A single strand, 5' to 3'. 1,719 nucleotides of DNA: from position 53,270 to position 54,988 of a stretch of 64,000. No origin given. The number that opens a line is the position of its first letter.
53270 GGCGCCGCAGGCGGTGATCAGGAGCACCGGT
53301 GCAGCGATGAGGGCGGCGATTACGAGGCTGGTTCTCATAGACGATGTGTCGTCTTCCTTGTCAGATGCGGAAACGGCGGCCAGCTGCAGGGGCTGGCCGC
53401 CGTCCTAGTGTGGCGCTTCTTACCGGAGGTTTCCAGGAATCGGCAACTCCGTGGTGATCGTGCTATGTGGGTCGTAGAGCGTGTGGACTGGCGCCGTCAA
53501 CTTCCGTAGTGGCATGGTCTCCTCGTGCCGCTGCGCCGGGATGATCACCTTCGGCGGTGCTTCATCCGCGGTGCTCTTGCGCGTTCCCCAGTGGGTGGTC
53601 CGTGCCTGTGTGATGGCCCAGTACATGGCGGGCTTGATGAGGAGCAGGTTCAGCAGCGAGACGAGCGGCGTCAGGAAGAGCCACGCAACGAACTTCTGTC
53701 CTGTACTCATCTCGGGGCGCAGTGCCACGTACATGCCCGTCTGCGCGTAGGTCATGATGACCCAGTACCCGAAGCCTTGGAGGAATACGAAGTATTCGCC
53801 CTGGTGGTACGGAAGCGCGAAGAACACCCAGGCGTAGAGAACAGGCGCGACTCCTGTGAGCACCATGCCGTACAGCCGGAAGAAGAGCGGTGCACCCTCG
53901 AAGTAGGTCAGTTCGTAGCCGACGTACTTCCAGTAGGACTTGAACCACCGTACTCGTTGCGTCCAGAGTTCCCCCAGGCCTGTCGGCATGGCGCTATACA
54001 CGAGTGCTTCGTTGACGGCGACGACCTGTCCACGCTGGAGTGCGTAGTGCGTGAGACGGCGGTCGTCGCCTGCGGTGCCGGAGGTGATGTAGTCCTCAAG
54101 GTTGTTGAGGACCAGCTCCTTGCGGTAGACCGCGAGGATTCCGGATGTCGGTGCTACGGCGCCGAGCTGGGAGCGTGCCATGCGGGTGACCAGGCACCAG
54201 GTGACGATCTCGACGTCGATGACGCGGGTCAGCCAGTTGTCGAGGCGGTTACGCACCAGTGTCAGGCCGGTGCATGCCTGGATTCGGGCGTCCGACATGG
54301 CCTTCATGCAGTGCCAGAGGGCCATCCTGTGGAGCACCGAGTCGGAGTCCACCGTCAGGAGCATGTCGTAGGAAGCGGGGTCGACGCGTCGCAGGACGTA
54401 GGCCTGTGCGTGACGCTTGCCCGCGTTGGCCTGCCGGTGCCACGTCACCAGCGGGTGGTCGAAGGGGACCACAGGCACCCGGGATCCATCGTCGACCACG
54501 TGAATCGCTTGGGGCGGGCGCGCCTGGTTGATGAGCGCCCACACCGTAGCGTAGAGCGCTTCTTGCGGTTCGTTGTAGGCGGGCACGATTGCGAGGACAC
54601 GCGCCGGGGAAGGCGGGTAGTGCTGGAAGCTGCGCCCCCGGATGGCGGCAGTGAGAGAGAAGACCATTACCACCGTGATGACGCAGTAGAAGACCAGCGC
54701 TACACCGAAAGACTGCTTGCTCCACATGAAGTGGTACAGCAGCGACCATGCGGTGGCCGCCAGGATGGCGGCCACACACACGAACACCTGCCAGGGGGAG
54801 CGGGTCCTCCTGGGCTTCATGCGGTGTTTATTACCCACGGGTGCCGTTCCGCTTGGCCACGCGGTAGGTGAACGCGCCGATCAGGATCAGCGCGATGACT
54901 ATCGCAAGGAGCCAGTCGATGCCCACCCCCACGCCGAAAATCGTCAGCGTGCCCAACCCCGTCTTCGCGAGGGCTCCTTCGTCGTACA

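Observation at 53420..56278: Phage polysaccharide cassette: UDP-sugar dehydrogenase, LAKTG micro-peptide and hyaluronan-synthase-like GT2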

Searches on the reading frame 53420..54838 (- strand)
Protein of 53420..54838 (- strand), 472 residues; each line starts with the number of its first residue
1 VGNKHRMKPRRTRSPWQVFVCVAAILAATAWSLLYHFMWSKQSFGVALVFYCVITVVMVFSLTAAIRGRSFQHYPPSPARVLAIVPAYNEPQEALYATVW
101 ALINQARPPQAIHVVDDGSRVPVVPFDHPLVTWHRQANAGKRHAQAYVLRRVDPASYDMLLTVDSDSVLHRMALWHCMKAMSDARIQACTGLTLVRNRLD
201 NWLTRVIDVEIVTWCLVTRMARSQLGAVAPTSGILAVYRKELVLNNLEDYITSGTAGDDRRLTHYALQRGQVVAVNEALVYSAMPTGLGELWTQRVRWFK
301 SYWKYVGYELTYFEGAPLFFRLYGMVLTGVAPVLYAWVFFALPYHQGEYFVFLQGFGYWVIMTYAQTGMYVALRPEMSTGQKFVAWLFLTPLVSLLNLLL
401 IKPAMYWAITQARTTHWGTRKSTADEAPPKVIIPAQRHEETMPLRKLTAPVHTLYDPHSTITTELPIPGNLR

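Call 3: search_protein_families(library=pfam, proteins=[window:53420-54838:-], max_evalue=0.01)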
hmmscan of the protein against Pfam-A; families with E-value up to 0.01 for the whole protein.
window:53420-54838:- (472 aa): 4 families
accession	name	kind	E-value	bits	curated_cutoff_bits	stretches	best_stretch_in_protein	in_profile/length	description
PF13641.12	Glyco_tranf_2_3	-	8.1e-14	52.6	27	1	79-299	2-228/230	Glycosyltransferase like family 2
PF13632.12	Glyco_trans_2_3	-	1.6e-12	48.1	27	1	161-342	3-190/198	Glycosyl transferase family group 2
PF00535.33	Glycos_transf_2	-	1.1e-09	38.8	23.3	1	84-242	3-163/168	Glycosyl transferase family 2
PF03142.21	Chitin_synth_2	-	5.9e-06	25.6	27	1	151-240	196-286/527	Chitin synthase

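Call 4: search_protein_families(library=ncbifam, proteins=[window:53420-54838:-], max_evalue=0.01)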
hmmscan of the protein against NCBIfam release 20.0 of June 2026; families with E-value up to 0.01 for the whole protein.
window:53420-54838:- (472 aa): 4 families
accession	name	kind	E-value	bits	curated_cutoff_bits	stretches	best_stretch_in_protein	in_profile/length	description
TIGR04242.1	nodulat_NodC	equivalog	3.2e-29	102.1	550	1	49-420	19-394/395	chitooligosaccharide synthase NodC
TIGR03937.1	PgaC_IcaA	equivalog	2.5e-17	63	422.3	1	79-336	45-303/407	poly-beta-1,6-N-acetyl-D-glucosamine synthase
TIGR03111.1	glyc2_xrt_Gpos1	hypoth_equivalog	1.5e-09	37.2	363.95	1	47-300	17-284/439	TIGR03111 family XrtG-associated glycosyltransferase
TIGR03030.1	CelA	equivalog_domain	0.0012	16.9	699.1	1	40-119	86-173/714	UDP-forming cellulose synthase catalytic subunit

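Call 8: search_protein_families(library=phrogs, proteins=[window:53420-54838:-], max_evalue=0.001)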
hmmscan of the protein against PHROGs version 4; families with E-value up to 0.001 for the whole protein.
window:53420-54838:- (472 aa): 0 families

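Call 9: search_dna_similar(query=window:53420-54838:-, collection=phages, mode=protein, max_rows=40)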
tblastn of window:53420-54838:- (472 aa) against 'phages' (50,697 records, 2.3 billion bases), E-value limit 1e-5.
Records with a match: 5; places in all: 5; records where one place covers at least 80% of the query: 1.
Best place of each record, by identity: <60% 5.
By first word of the organism name: Staphylococcus 2; Acinetobacter 2; Streptomyces 1.
By host as written in the record: Staphylococcus aureus 2; - 2; Streptomyces lividans JI 1326 1.
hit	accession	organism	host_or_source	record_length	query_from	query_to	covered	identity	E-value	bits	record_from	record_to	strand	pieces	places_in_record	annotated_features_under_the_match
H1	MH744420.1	Streptomyces phage Kromp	Streptomyces lividans JI 1326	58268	47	425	80%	28.6%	5e-30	130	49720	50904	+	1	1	79: glycosyltransferase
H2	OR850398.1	Staphylococcus phage SA 1298 Kay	Staphylococcus aureus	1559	84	365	60%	22.8%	7e-9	64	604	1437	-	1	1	record has no annotation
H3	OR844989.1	Staphylococcus phage SA 1306 Kay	Staphylococcus aureus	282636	84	365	60%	22.8%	1e-8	64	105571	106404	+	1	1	record has no annotation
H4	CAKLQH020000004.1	Acinetobacter phage MD-2021a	not known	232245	72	298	48%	26.2%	3e-7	59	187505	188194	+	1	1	pgaC_1: N-glycosyltransferase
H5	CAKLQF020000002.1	Acinetobacter phage MD-2021a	not known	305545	72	298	48%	26.2%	3e-7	59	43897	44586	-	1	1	pgaC_1: N-glycosyltransferase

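Call 10: get_annotated_region(hit=H1, flank=5000)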
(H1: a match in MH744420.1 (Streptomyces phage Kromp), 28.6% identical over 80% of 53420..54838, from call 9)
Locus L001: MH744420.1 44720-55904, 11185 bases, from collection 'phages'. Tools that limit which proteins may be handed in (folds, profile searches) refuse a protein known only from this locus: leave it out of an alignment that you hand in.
description: Streptomyces phage Kromp, complete genome.
organism: Streptomyces phage Kromp (NCBI taxid 2315619)
taxonomy: Viruses; Duplodnaviria; Heunggongvirae; Uroviricota; Caudoviricetes
host: Streptomyces lividans JI 1326; source: soil; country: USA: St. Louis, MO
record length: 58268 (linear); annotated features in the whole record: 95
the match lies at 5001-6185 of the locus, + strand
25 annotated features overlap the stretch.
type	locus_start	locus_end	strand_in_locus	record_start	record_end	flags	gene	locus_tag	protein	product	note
CDS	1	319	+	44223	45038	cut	65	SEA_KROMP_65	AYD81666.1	hypothetical protein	-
CDS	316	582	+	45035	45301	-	66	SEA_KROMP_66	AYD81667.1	hypothetical protein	-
CDS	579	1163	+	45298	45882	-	67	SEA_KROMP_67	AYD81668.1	hypothetical protein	-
CDS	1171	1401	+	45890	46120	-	68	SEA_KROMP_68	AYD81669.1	hypothetical protein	-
CDS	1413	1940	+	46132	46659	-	69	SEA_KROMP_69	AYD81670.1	hypothetical protein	-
CDS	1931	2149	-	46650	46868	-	70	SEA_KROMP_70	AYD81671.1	hypothetical protein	-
CDS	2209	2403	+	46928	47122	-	71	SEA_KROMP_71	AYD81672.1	hypothetical protein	-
CDS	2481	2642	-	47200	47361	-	72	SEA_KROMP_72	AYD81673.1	hypothetical protein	-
CDS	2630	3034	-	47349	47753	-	73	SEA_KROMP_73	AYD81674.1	hypothetical protein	-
CDS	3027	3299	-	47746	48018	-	74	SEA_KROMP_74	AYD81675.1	RNA polymerase sigma factor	-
CDS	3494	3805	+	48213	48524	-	75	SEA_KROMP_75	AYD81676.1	hypothetical protein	-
CDS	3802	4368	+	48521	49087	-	76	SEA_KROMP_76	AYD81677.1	hypothetical protein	-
CDS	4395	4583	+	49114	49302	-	77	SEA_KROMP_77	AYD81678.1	hypothetical protein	-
CDS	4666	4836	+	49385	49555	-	78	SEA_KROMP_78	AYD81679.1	hypothetical protein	-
CDS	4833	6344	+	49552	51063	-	79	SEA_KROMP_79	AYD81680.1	glycosyltransferase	-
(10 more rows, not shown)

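Call 18: find_homologous_proteins(query=window:53420-54838:-, max_evalue=1e-10)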
Query window:53420-54838:- (472 aa): 537 proteins with E <= 1e-10 among 8000 candidates; the best 120 are listed. Only proteins of 259 to 826 residues were searched: fused or split forms outside these lengths cannot appear, so this answer is no evidence that the protein stands alone or is whole; find_related_loci, which searches DNA, has no such limit.
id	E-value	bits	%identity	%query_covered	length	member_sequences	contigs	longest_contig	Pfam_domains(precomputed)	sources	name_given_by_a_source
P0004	0.0e+0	1075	100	99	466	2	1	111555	PF13632.13,PF13641.13,PF03142.22,PF00535.33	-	-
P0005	5.2e-277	938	88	99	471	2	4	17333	PF13632.13,PF13641.13,PF03142.22,PF00535.33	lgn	-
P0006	5.1e-270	915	85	99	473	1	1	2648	PF13632.13,PF13641.13,PF03142.22,PF00535.33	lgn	-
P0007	6.1e-259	878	83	96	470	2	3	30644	PF13632.13,PF13641.13,PF03142.22,PF00535.33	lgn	-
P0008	4.7e-249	845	83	94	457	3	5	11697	PF13632.13,PF13641.13,PF03142.22,PF00535.33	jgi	jgi:hyaluronan synthase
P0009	1.9e-235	801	83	90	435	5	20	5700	PF13632.13,PF13641.13,PF03142.22,PF00535.33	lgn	-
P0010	2.9e-235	800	78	92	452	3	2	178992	PF13632.13,PF13641.13,PF03142.22,PF00535.33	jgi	-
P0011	2.3e-218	744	75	89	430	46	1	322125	PF13632.13,PF13641.13,PF03142.22,PF00535.33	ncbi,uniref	ncbi:glycosyltransferase family 2 protein [Streptomyces tibetensis]|uniref:glycosyltransferase famil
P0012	1.7e-217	741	74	89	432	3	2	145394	PF13632.13,PF13641.13,PF00535.33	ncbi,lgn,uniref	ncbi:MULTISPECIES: glycosyltransferase [unclassified Streptomyces]|uniref:glycosyltransferase family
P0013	4.8e-212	723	77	84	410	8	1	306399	PF13632.13,PF13641.13,PF03142.22,PF00535.33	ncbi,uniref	ncbi:glycosyltransferase [Streptomyces sp. NPDC007206]|uniref:glycosyltransferase family 2 protein n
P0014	8.0e-212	723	71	92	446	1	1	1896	PF13632.13,PF13641.13,PF00535.33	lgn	-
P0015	7.3e-170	584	61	90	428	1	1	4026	PF13632.13,PF13641.13,PF03142.22,PF00535.33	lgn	-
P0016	6.0e-169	581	60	94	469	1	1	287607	PF13632.13,PF13641.13,PF03142.22,PF00535.33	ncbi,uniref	ncbi:glycosyltransferase family 2 protein [Amycolatopsis thermoflava]|uniref:glycosyltransferase fam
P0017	1.3e-168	580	61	89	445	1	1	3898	PF13632.13,PF13641.13,PF03142.22,PF00535.33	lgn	-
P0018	2.0e-167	576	63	85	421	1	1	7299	PF13632.13,PF13641.13,PF00535.33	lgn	-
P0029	1.0e-118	416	45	92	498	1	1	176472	PF13632.13,PF13641.13,PF03142.22,PF00535.33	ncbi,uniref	ncbi:glycosyltransferase [Nocardiopsis dassonvillei]|uniref:glycosyltransferase n=1 Tax=Nocardiopsis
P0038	3.0e-108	381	46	85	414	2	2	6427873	PF13632.13,PF13641.13,PF03142.22,PF00535.33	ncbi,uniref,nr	ncbi:glycosyltransferase family 2 protein [Sphaerisporangium krabiense]|uniref:Hyaluronan synthase n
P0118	2.0e-99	352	43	88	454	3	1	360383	PF13632.13,PF13641.13,PF00535.33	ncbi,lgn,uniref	ncbi:glycosyltransferase family 2 protein [Marmoricola sp. RAF53]|uniref:glycosyltransferase family 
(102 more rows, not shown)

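Call 19: find_related_loci(query=window:53420-54838:-, collection=viral_contigs, flank=4000)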
Query window:53420-54838:- (472 aa) in viral_contigs; peptide patterns used: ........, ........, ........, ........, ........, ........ (x = any residue, [..] = any of these).
2 stretches matched a pattern; 1 encode a relative of the query (tblastn E <= 1e-3); 1 distinct loci.
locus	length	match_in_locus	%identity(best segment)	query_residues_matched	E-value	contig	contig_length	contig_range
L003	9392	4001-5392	78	1-465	0e+0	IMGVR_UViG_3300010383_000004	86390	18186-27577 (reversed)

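Call 21: find_encoding_contigs(protein=P0011, flank=6000, max_places=2)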
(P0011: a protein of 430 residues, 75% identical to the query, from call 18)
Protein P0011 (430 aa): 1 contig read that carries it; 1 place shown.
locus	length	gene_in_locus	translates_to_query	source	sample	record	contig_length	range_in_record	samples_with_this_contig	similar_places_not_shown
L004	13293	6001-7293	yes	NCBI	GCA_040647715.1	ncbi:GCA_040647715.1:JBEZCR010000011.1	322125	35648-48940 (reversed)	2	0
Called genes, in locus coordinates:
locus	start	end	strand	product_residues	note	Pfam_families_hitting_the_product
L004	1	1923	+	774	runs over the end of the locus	PF12838:Fer4_7 (faint), PF13534:Fer4_17 (faint), PF12797:Fer4_2 (faint), PF13183:Fer4_8, PF13187:Fer4_9, PF13237:Fer4_10, PF02754:CCG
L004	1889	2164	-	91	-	PF19564:DUF6086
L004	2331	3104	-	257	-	PF13576:Pentapeptide_3 (faint), PF00805:Pentapeptide (weak), PF13599:Pentapeptide_4 (faint), PF00805:Pentapeptide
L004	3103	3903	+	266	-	PF09234:DUF1963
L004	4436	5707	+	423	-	PF03721:UDPG_MGDP_dh_N, PF00984:UDPG_MGDP_dh, PF03720:UDPG_MGDP_dh_C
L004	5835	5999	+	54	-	-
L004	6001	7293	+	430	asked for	PF03142:Chitin_synth_2 (faint), PF00535:Glycos_transf_2, PF13641:Glyco_tranf_2_3, PF13632:Glyco_trans_2_3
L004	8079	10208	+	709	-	PF03176:MMPL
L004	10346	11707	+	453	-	PF23539:DUF7134, PF07730:HisKA_3, PF13581:HATPase_c_2, PF02518:HATPase_c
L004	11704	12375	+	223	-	PF00072:Response_reg, PF00196:GerE, PF08281:Sigma70_r4_2 (weak)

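Call 22: find_encoding_contigs(protein=P0016, flank=6000, max_places=2)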
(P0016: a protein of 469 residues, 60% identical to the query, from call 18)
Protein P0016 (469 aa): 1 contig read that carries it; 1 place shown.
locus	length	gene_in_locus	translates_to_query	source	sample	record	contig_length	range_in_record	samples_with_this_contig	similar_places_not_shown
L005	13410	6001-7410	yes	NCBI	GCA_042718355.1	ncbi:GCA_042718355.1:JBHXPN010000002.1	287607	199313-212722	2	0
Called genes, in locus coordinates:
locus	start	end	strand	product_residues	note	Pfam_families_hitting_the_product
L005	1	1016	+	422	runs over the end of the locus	PF13576:Pentapeptide_3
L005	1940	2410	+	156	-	-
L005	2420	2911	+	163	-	-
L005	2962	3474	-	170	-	-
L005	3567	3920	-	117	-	-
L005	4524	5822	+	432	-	PF03446:NAD_binding_2 (weak), PF03721:UDPG_MGDP_dh_N, PF00984:UDPG_MGDP_dh, PF03720:UDPG_MGDP_dh_C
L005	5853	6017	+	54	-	-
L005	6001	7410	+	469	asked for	PF03142:Chitin_synth_2 (faint), PF13641:Glyco_tranf_2_3, PF00535:Glycos_transf_2, PF13632:Glyco_trans_2_3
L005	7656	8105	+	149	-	PF13581:HATPase_c_2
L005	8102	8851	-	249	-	PF01590:GAF, PF13185:GAF_2, PF03861:ANTAR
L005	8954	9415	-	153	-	PF13581:HATPase_c_2, PF02518:HATPase_c (faint)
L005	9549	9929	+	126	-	PF01740:STAS, PF13466:STAS_2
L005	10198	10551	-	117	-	-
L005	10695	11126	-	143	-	PF00011:HSP20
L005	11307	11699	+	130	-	PF00376:MerR, PF13411:MerR_1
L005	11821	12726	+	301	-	PF05103:DivIVA (faint)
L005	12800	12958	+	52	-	-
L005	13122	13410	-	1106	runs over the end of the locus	PF02811:PHP, PF07733:DNA_pol3_alpha, PF17657:DNA_pol3_finger, PF14579:HHH_6, PF01336:tRNA_anti-codon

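Call 25: find_encoding_contigs(protein=P0029, flank=5000, max_places=1)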
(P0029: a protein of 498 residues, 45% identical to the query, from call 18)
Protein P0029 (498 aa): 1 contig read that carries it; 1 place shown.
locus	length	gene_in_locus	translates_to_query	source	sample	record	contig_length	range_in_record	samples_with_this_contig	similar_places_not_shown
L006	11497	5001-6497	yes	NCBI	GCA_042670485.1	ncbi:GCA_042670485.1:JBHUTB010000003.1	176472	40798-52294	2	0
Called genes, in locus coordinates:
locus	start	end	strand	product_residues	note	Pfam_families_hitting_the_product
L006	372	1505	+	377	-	-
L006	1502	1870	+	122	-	-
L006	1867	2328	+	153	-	-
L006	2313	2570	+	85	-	-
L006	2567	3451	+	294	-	PF01145:Band_7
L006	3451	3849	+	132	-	-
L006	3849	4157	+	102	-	-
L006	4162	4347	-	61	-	-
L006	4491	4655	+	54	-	-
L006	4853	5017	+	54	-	-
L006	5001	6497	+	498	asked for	PF03142:Chitin_synth_2 (faint), PF00535:Glycos_transf_2, PF13641:Glyco_tranf_2_3, PF13632:Glyco_trans_2_3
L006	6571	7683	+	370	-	-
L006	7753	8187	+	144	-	-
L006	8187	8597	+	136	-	-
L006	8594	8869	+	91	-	-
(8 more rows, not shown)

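Call 26: find_encoding_contigs(protein=P0038, flank=5000, max_places=1)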
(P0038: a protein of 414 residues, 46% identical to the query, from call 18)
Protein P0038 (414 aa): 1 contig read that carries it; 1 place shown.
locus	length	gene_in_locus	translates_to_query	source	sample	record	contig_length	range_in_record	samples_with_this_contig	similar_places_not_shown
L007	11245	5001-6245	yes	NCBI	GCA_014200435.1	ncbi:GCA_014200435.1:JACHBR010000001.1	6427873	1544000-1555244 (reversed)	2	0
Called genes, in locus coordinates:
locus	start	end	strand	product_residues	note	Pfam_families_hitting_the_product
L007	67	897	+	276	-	PF00561:Abhydrolase_1, PF00975:Thioesterase (weak), PF12146:Hydrolase_4, PF12697:Abhydrolase_6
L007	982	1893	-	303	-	PF14472:DUF4429, PF05120:GvpG (weak), PF09851:SHOCT (weak)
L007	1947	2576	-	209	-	PF01965:DJ-1_PfpI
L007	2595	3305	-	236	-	PF00702:Hydrolase (weak), PF12710:HAD, PF13419:HAD_2, PF13242:Hydrolase_like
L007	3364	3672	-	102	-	-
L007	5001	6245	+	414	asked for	PF03142:Chitin_synth_2 (faint), PF00535:Glycos_transf_2, PF13641:Glyco_tranf_2_3, PF13632:Glyco_trans_2_3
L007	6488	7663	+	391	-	PF00120:Gln-synt_C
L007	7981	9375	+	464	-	PF02624:YcaO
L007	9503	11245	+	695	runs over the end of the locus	PF05729:NACHT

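Call 27: find_encoding_contigs(protein=P0118, flank=5000, max_places=1)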
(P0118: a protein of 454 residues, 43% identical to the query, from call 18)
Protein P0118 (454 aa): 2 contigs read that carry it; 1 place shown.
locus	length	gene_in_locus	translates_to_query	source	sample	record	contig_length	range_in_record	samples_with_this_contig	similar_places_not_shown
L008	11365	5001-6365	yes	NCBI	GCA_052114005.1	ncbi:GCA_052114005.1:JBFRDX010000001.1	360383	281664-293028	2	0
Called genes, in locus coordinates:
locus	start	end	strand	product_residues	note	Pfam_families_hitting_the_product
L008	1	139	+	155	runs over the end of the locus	-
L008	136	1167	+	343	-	PF01636:APH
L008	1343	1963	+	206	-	PF02585:PIG-L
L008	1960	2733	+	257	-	PF08889:WbqC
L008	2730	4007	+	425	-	PF02254:TrkA_N (faint), PF03721:UDPG_MGDP_dh_N, PF00984:UDPG_MGDP_dh, PF03720:UDPG_MGDP_dh_C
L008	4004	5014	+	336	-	PF01522:Polysacc_deac_1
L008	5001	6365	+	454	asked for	PF00535:Glycos_transf_2, PF13641:Glyco_tranf_2_3, PF13632:Glyco_trans_2_3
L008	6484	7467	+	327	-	-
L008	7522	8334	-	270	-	PF13385:Laminin_G_3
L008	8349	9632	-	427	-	PF13385:Laminin_G_3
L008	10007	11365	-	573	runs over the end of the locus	PF00266:Aminotran_5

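Call 30: find_related_loci(query=A1, collection=genome_contigs, flank=4000)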
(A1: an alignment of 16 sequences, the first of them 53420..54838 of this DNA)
Query A1 (472 aa) in genome_contigs; peptide patterns used: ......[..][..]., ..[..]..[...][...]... (x = any residue, [..] = any of these).
86 stretches matched a pattern; 63 encode a relative of the query (tblastn E <= 1e-3); 63 distinct loci.
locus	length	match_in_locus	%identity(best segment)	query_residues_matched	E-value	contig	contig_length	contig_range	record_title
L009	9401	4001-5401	78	1-467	0e+0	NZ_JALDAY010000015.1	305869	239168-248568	Streptomyces cylindrosporus strain 7R015 15, whole genome shotgun sequence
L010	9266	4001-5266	74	1-422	0e+0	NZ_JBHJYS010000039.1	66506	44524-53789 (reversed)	Streptomyces sp. NPDC055955 NPDC055955_390_E6.ctg-0039, whole genome shotgun sequence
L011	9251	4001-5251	76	4-421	0e+0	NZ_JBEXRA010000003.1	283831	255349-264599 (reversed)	Streptomyces sp. NPDC006332 NPDC006332_9_G6.ctg-0003, whole genome shotgun sequence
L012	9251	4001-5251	76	3-420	0e+0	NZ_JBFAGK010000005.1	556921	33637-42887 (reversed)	Streptomyces sp. NPDC050997 NPDC050997_149_A10.ctg-0005, whole genome shotgun sequence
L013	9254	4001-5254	75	4-421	0e+0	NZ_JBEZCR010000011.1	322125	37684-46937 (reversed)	Streptomyces tibetensis strain NPDC039018 NPDC039018_16_B3.ctg-0011, whole genome shotgun sequence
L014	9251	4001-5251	75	5-421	0e+0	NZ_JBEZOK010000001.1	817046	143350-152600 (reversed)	Streptomyces sp. NPDC047880 NPDC047880_57_F9.ctg-0001, whole genome shotgun sequence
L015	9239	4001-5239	77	10-421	0e+0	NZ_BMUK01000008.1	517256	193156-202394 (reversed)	Streptomyces purpurascens strain JCM 4509 sequence08, whole genome shotgun sequence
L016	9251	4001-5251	75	5-421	0e+0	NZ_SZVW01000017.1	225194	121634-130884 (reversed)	Streptomyces tibetensis strain XZ 46 scaffold17, whole genome shotgun sequence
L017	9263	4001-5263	76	13-437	0e+0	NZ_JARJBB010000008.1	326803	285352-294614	Streptomyces tropicalis strain K1PA1 NODE_8_length_326803_cov_65.795847, whole genome shotgun sequence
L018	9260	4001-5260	75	3-422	0e+0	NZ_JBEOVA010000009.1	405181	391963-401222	Streptomyces sp. NPDC002896 NPDC002896_9_D8.ctg-0009, whole genome shotgun sequence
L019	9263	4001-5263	75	3-423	0e+0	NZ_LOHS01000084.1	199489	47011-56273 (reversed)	Streptomyces jeddahensis strain G25 STSP_contig000084, whole genome shotgun sequence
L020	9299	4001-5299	73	13-443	0e+0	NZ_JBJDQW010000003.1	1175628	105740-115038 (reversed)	Streptomyces sp. NPDC002176 NPDC002176_155_A7.ctg-0003, whole genome shotgun sequence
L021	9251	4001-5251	77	5-421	0e+0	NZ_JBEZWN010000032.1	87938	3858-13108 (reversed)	Streptomyces sp. NPDC029044 NPDC029044_294_B8.ctg-0032, whole genome shotgun sequence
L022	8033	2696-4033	57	18-467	1e-167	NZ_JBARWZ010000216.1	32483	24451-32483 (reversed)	MAG: Actinophytocola sp. isolate MFD04287_ilm_asm_bin1 k127_28188, whole genome shotgun sequence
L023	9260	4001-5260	54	9-427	2e-149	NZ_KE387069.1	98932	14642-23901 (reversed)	Saccharomonospora iraqiensis subsp. iraqiensis strain IQ-H1 ActirDRAFT_Scaffold137.62, whole genome shotgun sequence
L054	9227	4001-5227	42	11-424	2e-89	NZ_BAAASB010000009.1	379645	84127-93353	Streptomyces amakusaensis strain JCM 4167 sequence09, whole genome shotgun sequence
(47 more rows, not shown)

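Call 31: find_related_loci(query=A1, collection=viral_contigs, flank=4000)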
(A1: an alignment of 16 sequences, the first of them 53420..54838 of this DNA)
Query A1 (472 aa) in viral_contigs; peptide patterns used: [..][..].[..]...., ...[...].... (x = any residue, [..] = any of these).
117 stretches matched a pattern; 22 encode a relative of the query (tblastn E <= 1e-3); 21 distinct loci.
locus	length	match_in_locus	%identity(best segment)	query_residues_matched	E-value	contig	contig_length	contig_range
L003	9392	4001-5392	78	1-465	0e+0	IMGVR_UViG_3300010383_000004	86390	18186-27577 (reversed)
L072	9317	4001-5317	37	6-449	8e-85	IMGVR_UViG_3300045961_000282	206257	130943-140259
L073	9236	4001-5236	41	6-422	1e-98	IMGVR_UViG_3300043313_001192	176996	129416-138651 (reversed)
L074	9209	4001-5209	30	81-468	1e-38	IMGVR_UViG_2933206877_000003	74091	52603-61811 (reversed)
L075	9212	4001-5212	28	40-422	1e-38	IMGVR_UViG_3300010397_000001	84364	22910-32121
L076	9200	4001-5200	31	84-468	2e-37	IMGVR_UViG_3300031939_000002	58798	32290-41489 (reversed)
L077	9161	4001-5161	29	81-447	5e-35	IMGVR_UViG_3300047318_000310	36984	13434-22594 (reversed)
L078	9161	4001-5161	29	81-447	6e-35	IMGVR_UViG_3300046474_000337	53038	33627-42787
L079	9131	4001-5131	30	81-441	1e-34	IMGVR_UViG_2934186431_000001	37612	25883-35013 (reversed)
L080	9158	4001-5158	30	81-450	2e-34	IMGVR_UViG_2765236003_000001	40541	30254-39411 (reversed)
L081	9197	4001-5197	29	81-468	2e-34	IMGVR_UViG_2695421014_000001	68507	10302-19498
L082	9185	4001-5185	29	47-425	4e-38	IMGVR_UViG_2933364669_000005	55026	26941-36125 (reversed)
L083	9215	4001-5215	28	81-468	2e-35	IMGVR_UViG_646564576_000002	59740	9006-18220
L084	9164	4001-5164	30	85-435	2e-31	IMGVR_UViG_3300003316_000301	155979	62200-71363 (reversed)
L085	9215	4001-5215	29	81-468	7e-36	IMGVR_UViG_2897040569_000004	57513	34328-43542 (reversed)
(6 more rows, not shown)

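Call 34: search_solved_structures(query=window:53420-54838:-, max_evalue=0.001, show_alignments=2)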
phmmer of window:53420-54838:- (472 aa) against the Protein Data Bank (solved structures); distinct sequences matched with E-value up to 0.001: 0.
